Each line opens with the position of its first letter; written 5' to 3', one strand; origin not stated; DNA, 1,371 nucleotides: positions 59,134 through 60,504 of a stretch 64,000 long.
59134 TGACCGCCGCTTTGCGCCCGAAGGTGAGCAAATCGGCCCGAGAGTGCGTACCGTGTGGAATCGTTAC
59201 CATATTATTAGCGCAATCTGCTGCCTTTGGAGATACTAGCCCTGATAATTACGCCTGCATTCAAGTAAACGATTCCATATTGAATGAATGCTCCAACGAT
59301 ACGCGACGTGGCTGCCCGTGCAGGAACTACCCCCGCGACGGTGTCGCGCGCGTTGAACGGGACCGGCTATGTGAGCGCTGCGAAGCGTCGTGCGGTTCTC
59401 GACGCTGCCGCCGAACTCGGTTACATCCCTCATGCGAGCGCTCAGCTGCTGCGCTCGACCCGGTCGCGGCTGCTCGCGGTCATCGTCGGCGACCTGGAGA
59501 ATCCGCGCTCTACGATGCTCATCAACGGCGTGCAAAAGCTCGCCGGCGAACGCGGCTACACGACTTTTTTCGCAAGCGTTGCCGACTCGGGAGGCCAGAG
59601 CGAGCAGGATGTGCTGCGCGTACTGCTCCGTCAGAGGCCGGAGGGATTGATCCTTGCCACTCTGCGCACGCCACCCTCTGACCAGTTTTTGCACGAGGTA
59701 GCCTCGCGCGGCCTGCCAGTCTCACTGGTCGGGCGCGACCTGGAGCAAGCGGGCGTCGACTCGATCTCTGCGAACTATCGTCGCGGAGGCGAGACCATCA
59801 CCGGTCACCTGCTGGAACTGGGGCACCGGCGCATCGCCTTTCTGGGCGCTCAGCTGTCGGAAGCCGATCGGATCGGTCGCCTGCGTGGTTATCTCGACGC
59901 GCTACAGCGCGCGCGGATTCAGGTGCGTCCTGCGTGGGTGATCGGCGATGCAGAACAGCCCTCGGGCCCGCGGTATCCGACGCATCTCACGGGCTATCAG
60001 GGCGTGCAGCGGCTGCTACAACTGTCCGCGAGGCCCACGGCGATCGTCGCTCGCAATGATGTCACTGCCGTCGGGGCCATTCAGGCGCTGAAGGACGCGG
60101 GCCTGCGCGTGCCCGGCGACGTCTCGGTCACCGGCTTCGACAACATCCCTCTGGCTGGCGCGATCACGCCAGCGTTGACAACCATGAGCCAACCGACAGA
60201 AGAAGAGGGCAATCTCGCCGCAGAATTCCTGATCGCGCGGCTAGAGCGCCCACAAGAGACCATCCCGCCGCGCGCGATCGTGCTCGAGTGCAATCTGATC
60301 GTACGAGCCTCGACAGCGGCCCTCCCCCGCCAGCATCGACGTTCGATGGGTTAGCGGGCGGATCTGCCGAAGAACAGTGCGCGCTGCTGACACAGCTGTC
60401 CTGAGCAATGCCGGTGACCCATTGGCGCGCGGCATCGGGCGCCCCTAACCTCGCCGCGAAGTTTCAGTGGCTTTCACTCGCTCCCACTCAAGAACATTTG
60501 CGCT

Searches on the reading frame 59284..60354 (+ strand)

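Call 61: search_protein_families(library=pfam, proteins=[window:59284-60354:+], max_evalue=0.00001)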
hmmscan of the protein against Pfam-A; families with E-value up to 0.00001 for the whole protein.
window:59284-60354:+ (356 aa): 4 families
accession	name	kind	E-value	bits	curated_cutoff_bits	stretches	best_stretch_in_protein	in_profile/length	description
PF13377.12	Peripla_BP_3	-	3.4e-39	135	26.5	1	174-344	2-167/167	Periplasmic binding protein-like domain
PF00532.27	Peripla_BP_1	-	4.2e-28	99.1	22.2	1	64-329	4-268/281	Periplasmic binding proteins and sugar binding domain of LacI family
PF13407.12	Peripla_BP_4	-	2.1e-15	57.4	35.1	1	65-319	2-253/258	Periplasmic binding protein domain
PF00356.27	LacI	-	2.7e-15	56.3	27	1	5-49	1-45/46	Bacterial regulatory proteins, lacI family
